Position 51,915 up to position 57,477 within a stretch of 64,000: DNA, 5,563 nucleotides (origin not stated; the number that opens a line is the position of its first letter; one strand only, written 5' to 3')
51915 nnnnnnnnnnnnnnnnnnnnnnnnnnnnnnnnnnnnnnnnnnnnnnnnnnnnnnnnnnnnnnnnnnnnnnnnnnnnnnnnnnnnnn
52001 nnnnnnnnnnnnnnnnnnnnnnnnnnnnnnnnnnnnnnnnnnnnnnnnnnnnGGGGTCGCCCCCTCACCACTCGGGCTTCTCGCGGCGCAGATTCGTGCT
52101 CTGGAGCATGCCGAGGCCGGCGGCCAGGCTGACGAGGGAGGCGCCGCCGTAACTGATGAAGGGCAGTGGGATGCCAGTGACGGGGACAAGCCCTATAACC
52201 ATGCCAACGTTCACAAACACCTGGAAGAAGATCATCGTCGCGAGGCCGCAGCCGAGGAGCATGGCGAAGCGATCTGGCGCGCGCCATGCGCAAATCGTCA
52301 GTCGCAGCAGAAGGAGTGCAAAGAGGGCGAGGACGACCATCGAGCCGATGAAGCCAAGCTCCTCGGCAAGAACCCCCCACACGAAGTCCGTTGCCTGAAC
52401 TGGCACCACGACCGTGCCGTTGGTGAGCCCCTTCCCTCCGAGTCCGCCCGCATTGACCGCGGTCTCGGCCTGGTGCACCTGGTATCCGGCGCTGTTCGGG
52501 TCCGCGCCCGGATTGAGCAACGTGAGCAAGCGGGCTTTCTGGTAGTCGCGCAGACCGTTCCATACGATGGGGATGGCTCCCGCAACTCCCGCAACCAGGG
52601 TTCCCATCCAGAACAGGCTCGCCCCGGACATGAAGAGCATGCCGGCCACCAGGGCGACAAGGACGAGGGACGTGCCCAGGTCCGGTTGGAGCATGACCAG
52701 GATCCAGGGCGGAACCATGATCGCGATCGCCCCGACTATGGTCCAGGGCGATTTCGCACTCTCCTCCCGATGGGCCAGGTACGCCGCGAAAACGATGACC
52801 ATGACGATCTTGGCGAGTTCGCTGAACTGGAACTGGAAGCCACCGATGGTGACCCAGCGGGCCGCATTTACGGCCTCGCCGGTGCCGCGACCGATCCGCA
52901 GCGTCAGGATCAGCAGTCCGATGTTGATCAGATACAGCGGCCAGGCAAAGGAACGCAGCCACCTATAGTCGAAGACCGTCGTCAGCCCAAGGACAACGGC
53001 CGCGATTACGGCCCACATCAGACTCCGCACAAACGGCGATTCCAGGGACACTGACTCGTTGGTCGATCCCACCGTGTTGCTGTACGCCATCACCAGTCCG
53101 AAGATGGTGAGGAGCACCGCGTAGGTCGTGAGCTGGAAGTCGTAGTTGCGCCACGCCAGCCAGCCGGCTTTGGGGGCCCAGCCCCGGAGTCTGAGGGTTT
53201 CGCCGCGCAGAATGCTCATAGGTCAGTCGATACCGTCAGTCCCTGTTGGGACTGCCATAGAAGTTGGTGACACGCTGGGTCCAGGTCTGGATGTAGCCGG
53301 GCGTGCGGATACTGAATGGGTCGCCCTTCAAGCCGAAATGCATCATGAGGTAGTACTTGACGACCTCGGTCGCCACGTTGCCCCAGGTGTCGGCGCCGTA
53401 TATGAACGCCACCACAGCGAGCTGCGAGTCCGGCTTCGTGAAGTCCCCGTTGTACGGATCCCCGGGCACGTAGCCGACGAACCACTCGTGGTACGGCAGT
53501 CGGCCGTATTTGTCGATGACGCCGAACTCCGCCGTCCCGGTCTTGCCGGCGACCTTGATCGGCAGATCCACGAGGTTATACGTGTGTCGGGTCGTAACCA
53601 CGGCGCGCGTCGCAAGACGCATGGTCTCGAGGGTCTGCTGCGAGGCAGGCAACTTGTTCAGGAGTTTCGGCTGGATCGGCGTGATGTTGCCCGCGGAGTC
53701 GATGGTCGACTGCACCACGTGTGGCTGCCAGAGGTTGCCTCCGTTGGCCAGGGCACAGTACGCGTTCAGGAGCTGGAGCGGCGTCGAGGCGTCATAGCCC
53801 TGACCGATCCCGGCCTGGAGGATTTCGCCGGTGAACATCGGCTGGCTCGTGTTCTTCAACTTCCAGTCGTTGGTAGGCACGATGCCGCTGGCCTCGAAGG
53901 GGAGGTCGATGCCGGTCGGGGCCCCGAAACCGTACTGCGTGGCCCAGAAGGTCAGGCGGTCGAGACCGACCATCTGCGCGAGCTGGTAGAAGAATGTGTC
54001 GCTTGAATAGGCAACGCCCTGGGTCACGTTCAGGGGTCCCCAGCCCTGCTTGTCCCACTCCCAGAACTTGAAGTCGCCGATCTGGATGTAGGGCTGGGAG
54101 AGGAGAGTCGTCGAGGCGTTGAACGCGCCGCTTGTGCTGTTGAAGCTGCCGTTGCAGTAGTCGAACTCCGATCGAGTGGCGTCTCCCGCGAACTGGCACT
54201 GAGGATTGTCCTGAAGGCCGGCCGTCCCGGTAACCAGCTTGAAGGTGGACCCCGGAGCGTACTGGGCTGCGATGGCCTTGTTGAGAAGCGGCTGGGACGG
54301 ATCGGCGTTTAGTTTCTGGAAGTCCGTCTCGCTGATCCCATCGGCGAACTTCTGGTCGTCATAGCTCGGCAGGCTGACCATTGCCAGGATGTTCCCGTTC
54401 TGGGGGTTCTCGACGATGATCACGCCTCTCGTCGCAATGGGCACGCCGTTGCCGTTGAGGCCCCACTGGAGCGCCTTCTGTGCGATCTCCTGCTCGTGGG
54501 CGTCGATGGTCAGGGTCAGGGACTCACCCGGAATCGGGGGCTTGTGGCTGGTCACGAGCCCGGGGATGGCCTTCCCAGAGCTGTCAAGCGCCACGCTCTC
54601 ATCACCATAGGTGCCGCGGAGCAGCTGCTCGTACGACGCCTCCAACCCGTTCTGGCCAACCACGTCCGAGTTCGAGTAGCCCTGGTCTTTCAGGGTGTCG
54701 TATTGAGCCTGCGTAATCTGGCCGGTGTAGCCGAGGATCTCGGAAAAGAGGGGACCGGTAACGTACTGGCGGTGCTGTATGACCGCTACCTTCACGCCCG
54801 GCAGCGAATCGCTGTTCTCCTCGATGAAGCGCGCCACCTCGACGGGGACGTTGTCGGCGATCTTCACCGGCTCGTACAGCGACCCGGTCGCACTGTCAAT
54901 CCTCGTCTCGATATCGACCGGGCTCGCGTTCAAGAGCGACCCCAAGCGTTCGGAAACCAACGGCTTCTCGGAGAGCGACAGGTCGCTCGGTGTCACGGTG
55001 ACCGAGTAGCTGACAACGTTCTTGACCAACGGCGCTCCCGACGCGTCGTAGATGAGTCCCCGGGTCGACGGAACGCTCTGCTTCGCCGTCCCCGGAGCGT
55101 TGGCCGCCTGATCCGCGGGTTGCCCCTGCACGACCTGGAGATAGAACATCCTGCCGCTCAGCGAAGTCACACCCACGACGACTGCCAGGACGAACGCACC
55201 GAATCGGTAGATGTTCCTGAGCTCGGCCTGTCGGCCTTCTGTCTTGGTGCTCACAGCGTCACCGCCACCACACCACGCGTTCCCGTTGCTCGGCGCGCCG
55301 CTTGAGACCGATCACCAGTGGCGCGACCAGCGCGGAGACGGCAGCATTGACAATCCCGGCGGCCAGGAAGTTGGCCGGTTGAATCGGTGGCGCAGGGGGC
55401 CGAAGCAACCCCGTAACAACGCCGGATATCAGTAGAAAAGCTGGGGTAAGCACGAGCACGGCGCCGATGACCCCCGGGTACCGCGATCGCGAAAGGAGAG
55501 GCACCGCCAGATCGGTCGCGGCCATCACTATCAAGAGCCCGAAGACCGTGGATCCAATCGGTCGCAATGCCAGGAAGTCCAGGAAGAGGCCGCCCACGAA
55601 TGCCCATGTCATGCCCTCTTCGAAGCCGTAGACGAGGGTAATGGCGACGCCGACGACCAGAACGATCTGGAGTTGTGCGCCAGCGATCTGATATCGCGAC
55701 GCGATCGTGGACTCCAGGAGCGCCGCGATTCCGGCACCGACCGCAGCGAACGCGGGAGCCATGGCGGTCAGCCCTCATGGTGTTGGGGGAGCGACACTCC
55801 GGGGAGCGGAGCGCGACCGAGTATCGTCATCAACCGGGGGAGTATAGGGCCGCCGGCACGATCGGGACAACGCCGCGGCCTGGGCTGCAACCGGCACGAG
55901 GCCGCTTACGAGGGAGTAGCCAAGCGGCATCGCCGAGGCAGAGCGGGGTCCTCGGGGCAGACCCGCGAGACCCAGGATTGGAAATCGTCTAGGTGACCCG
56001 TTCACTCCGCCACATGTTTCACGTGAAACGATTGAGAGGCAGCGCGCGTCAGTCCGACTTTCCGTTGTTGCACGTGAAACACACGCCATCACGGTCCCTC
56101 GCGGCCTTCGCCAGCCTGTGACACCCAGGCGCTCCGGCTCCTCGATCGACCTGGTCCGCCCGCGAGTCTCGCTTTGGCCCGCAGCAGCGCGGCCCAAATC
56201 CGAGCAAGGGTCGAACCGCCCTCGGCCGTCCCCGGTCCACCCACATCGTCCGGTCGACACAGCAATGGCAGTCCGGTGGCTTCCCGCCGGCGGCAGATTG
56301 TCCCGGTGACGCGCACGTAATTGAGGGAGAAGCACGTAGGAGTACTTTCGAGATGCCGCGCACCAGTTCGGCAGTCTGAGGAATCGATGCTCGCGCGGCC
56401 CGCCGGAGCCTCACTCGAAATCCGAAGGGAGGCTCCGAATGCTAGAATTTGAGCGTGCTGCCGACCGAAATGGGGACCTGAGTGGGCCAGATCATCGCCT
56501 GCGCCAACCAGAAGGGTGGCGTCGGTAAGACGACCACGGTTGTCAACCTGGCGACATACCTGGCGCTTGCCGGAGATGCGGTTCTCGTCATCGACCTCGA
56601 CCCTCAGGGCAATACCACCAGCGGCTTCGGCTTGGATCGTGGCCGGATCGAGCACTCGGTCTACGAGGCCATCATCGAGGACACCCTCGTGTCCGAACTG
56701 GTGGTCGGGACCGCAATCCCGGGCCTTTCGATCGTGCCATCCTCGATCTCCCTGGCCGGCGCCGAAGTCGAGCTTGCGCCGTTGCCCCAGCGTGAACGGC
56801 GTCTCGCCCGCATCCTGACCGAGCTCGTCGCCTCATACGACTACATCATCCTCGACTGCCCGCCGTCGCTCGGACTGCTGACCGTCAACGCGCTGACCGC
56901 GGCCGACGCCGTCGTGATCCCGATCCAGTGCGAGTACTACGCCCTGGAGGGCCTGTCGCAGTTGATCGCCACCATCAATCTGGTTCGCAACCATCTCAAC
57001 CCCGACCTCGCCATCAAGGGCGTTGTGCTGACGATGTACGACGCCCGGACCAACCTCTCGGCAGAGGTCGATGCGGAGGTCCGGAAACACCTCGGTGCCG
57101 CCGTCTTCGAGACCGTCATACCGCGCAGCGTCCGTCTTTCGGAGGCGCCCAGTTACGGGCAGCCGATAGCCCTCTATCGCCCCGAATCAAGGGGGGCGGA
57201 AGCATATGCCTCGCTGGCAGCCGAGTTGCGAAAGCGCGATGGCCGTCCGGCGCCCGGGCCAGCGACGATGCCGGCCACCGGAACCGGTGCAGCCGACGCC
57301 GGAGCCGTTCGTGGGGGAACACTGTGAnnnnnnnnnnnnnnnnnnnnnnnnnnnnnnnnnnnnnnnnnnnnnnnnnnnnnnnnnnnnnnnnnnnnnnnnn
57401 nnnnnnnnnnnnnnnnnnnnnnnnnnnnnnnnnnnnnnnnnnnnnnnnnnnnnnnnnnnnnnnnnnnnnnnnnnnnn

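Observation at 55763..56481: About 700-bp lower-GC non-coding region with two parS sites at the point where gene orientation flips. It is a centromere, and a candidate origin-proximal region, lacking dnaA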

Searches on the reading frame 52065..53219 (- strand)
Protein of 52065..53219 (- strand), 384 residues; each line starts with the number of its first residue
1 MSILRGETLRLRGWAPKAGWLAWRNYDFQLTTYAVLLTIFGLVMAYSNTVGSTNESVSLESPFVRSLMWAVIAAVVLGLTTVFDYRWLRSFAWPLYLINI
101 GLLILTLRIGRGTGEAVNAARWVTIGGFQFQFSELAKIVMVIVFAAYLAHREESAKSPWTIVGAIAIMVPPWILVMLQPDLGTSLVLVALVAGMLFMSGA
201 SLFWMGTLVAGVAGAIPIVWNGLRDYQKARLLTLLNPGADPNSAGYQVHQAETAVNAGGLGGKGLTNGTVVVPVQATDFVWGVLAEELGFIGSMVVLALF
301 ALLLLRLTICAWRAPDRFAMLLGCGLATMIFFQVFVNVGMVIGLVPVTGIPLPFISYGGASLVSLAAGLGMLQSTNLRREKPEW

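Call 9: search_protein_families(library=pfam, proteins=[window:52065-53219:-])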
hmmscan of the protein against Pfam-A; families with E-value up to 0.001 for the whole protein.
window:52065-53219:- (384 aa): 1 family
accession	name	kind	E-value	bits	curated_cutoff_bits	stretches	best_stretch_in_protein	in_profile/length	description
PF01098.24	FTSW_RODA_SPOVE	-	4.8e-87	292.7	26.4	1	32-375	6-350/356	Cell cycle protein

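Call 24: find_encoding_contigs(protein=window:52065-53219:-, flank=2000, max_places=5)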
Protein window:52065-53219:- (384 aa): no gene with exactly this product is on record in the collection.

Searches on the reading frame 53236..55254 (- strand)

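Call 9: search_protein_families(library=pfam, proteins=[window:53236-55254:-])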
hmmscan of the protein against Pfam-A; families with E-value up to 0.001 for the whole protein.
window:53236-55254:- (672 aa): 2 families
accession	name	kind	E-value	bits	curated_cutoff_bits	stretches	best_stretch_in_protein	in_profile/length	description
PF00905.27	Transpeptidase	-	1.1e-57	195.9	22.1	2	375-598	57-267/299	Penicillin binding protein transpeptidase domain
PF03717.20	PBP_dimer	-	4.7e-43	148.1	24.4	1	61-231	2-177/180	Penicillin-binding Protein dimerisation domain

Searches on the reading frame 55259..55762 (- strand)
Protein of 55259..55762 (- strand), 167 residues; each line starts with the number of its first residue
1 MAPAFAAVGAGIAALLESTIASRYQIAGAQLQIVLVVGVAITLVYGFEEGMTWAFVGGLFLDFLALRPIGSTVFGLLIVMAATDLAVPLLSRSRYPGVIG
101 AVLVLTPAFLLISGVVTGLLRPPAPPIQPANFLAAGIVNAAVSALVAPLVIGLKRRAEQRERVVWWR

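Call 9: search_protein_families(library=pfam, proteins=[window:55259-55762:-])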
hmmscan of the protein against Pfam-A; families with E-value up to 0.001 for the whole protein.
window:55259-55762:- (167 aa): 1 family
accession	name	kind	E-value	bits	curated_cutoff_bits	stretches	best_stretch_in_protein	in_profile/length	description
PF04093.17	MreD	-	1.2e-05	25.9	24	1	15-153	18-154/158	rod shape-determining protein MreD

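Call 49: search_protein_families(library=ncbifam, proteins=[window:55259-55762:-], max_evalue=0.001)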
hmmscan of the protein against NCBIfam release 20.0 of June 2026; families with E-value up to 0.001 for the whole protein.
window:55259-55762:- (167 aa): 1 family
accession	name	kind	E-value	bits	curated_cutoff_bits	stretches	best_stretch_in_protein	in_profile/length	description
TIGR03426.1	shape_MreD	equivalog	8.7e-08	32.3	34.85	1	10-153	10-151/154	rod shape-determining protein MreD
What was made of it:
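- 52065..55762 (-): Divergent operon: mreD (55259-55762), PBP2/mrdA (53236-55254) and rodA (52065-53219). The TIGR03426 MreD score of 32.3 is just below its cut-off of 34.85 (call 49).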

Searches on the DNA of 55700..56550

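Call 36: search_rna_families(source=window, start=55700, end=56550, threshold=evalue, max_evalue=1)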
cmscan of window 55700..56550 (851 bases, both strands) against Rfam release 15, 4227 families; matches with E-value up to 1: 0.
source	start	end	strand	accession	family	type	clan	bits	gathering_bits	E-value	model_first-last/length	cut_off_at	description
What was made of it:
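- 55763..56481 (.): Non-coding gap between the divergent mreD and parA operons. GC is 65.5%, average for the window. No Rfam hit at E<=1 (call 36).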

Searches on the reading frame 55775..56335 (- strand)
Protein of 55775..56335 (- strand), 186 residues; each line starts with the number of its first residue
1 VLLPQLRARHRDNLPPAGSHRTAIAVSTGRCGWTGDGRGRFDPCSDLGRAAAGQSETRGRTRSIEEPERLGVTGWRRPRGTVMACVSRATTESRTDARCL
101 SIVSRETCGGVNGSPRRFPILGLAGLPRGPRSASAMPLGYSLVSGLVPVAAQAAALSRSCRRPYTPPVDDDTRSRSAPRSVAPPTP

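Call 49: search_protein_families(library=ncbifam, proteins=[window:55775-56335:-], max_evalue=0.001)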
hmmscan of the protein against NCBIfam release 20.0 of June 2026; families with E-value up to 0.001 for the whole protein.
window:55775-56335:- (186 aa): 0 families

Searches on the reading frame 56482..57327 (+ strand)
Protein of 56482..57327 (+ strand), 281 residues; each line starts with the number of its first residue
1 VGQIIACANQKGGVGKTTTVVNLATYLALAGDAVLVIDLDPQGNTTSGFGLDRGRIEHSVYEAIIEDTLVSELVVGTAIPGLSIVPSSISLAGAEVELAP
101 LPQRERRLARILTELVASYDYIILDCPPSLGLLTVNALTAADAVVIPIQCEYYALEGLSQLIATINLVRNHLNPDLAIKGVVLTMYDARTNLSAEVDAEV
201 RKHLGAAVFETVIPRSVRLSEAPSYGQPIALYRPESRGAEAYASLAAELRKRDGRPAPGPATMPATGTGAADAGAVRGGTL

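Call 9: search_protein_families(library=pfam, proteins=[window:56482-57327:+])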
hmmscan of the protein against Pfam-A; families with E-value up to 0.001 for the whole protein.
window:56482-57327:+ (281 aa): 7 families
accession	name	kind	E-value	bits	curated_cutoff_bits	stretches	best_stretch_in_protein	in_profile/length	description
PF13614.12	AAA_31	-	4.7e-66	222.5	27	1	3-178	2-177/177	AAA domain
PF01656.29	CbiA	-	1.3e-28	99.9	25.4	1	5-229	1-125/125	CobQ/CobB/MinD/ParA nucleotide binding domain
PF06564.18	CBP_BcsQ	-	3.5e-14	53.3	21.3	1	5-247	4-231/234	Cellulose biosynthesis protein BcsQ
PF09140.17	MipZ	-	1.7e-13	50.9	20.7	2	4-49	2-47/262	ATPase MipZ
PF10609.15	ParA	-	4.6e-10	39.8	27.1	1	3-247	4-243/246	NUBPL iron-transfer P-loop NTPase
PF00142.24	Fer4_NifH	-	7.3e-10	39.2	25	1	9-73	6-68/271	4Fe-4S iron sulfur cluster binding proteins, NifH/frxC family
PF02374.21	ArsA_ATPase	-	1.2e-06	28.4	24.3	1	11-59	9-57/305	Anion-transporting ATPase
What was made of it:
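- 56482..57327 (+): parA (Soj-type partition ATPase, 281 aa) with deviant Walker A motif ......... Pfam AAA_31 at 4.7e-66 and CbiA (call 9).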

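Call 10: find_encoding_contigs(protein=window:56482-57327:+, flank=10000, max_places=6)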
Protein window:56482-57327:+ (281 aa): no gene with exactly this product is on record in the collection.

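Call 12: find_related_loci(query=window:56482-57327:+, collection=genome_contigs, flank=10000)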
Query window:56482-57327:+ (281 aa) in genome_contigs; peptide patterns used: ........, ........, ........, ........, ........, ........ (x = any residue, [..] = any of these).
600 stretches matched a pattern (row limit reached: there are more); 583 encode a relative of the query (tblastn E <= 1e-3); the best 80 are kept; 80 distinct loci.
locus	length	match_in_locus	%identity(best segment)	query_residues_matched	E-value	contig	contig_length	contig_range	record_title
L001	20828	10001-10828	87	1-273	8e-148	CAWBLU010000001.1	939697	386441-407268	MAG: uncultured Chloroflexia bacterium isolate MFD02416.bin.1.291 genome assembly, contig: contig_13880, whole genome sh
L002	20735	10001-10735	76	1-245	2e-123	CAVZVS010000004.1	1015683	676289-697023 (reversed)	MAG: uncultured Chloroflexia bacterium isolate MFD02134.bin.2.66 genome assembly, contig: contig_5320, whole genome shot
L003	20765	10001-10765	72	1-255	6e-120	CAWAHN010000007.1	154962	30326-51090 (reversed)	MAG: uncultured Chloroflexia bacterium isolate MFD02134.bin.2.85 genome assembly, contig: contig_25285, whole genome sho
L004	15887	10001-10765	73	1-255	2e-119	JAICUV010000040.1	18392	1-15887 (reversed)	MAG: Chloroflexota bacterium isolate GZL_ISSM_2_bin.109 k141_3764375_length_18392_cov_11.9710, whole genome shotgun sequ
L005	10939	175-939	74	1-255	2e-115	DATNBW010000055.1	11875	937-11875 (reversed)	MAG TPA_asm: Verrucomicrobiia bacterium isolate SMAG_U11198 k141_3550799, whole genome shotgun sequence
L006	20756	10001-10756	71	1-252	4e-115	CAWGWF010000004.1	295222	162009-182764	MAG: uncultured Chloroflexia bacterium isolate MFD09779.bin.1.328 genome assembly, contig: contig_34340, whole genome sh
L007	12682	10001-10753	72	1-252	2e-113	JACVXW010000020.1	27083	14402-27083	MAG: Chloroflexota bacterium isolate A1_bin.2 scaffold_348, whole genome shotgun sequence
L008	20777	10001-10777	67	1-259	9e-113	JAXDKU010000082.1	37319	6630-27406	MAG: Chloroflexota bacterium isolate BP_601 scaffold_4068374, whole genome shotgun sequence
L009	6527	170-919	65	3-252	1e-103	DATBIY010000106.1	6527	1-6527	MAG TPA_asm: Candidatus Limnocylindria bacterium isolate SMAG_U3906 k141_4326603, whole genome shotgun sequence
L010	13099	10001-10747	62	1-249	3e-103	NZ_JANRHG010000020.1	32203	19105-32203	Neomoorella sulfitireducens strain SLA38 20, whole genome shotgun sequence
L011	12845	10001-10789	56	1-263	1e-99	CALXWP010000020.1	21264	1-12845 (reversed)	MAG: uncultured Clostridia bacterium isolate BRZ_FH__bin30 genome assembly, contig: BRZ_FH__NODE_2513_length_21264_cov_2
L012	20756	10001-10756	57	1-253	2e-98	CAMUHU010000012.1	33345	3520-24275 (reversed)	MAG TPA_asm: uncultured Clostridium sp. isolate SRR14038232_bin.19_metawrap_v1.3_MAG genome assembly, contig: NODE.1951_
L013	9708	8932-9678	56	1-249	1e-96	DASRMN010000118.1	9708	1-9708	MAG TPA_asm: Clostridia bacterium isolate SMAG_U10216 k141_348772, whole genome shotgun sequence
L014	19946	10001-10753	59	4-254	8e-96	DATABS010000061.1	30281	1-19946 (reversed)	MAG TPA_asm: Acidimicrobiia bacterium isolate SMAG_U6704 k141_2850194, whole genome shotgun sequence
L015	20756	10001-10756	58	4-255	6e-96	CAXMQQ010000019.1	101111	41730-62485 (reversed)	MAG: uncultured Acidimicrobiia bacterium isolate 10C-St20-MC-01_bin.8.orig genome assembly, contig: k141_3463320, whole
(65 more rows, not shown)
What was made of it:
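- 56482..57327 (+): The L001 ortholog is 87% identical (call 12).
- Tried and rejected: The single genome_contigs scan had already been spent on ParA (call 12).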

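Call 43: search_protein_families(library=pfam, proteins=[L001:17835-19028:+, L001:18974-19324:+, L001:19482-20828:+])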
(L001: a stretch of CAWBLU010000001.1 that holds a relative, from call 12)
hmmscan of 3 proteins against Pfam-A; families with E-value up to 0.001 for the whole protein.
L001:17835-19028:+ (397 aa): 4 families
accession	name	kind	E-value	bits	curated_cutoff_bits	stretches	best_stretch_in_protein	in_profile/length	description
PF13793.12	Pribosyltran_N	-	1e-46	158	25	1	33-147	3-117/117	N-terminal domain of ribose phosphate pyrophosphokinase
PF14572.12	Pribosyl_synth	-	3.6e-25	89.4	27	1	230-337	75-183/184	Phosphoribosyl synthetase-associated domain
PF00156.33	Pribosyltran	-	1.2e-11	44.6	26.3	1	176-294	17-143/158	Phosphoribosyl transferase domain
PF15609.12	PRTase_2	-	0.00042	20.3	28.8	1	239-282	120-163/188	Phosphoribosyl transferase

L001:18974-19324:+ (116 aa): 0 families

L001:19482-20828:+ (449 aa): 2 families
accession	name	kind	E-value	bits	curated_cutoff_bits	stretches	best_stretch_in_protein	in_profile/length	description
PF07517.20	SecA_DEAD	-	7.9e-120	399.9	24.6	1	10-442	4-289/290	SecA DEAD-like domain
PF01043.26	SecA_PP_bind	-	1.1e-36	126.2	23.5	1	285-399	2-110/110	SecA preprotein cross-linking domain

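Call 49: search_protein_families(library=ncbifam, proteins=[window:56482-57327:+], max_evalue=0.001)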
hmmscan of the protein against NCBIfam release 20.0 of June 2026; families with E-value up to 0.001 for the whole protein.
window:56482-57327:+ (281 aa): 25 families
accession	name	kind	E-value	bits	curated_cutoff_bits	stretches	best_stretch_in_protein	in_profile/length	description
NF041546.1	ParA_partition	equivalog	2.3e-33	115.5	180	2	105-248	63-203/203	ParA family partition ATPase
TIGR03453.1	partition_RepA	equivalog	4.6e-33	114.6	348.45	1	3-222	105-343/387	plasmid partitioning protein RepA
NF041283.1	PrgP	equivalog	9.9e-26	90.7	400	1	1-233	1-242/297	ParA superfamily DNA segregation protein PrgP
TIGR01969.1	minD_arch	subfamily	1.4e-25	89.9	201.75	1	4-251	2-232/251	cell division ATPase MinD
NF010443.0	PRK13869.1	subfamily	3.6e-22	78.7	446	1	3-208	122-346/405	plasmid-partitioning protein RepA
TIGR03371.1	cellulose_yhjQ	equivalog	9.4e-22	77.7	157.85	1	4-247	3-239/246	cellulose biosynthesis protein BcsQ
NF010259.0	PRK13705.1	equivalog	1.3e-18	67.2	725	1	3-213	107-332/388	plasmid-partitioning protein SopA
TIGR01968.1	minD_bact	equivalog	3.5e-17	62.6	212.9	1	3-250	2-237/261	septum site-determining protein MinD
NF009701.0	PRK13230.1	subfamily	1.3e-12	47.4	350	1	7-49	5-47/291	nitrogenase reductase-like protein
TIGR01007.1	eps_fam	subfamily_domain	3.7e-12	46.2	108.05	1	4-144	19-154/204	polysaccharide biosynthesis tyrosine autokinase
TIGR01287.1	nifH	equivalog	1.1e-10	41.3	394.35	1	10-48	7-45/275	nitrogenase iron protein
NF033200.1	F430_CfbC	exception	3.8e-09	36.3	402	1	10-66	7-61/260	Ni-sirohydrochlorin a,c-diamide reductive cyclase ATP-dependent reductase subunit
TIGR03018.1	pepcterm_TyrKin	hypoth_equivalog_domain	1.3e-08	34.4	230.65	1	5-165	38-196/207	XrtA-associated tyrosine autokinase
NF047398.1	AAA_KGGVGR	domain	1.4e-08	35.3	90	1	3-40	3-40/190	KGGVGR-motif variant AAA ATPase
NF008079.0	PRK10818.1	equivalog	3.3e-08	33.2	508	1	1-244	1-241/270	septum site-determining protein MinD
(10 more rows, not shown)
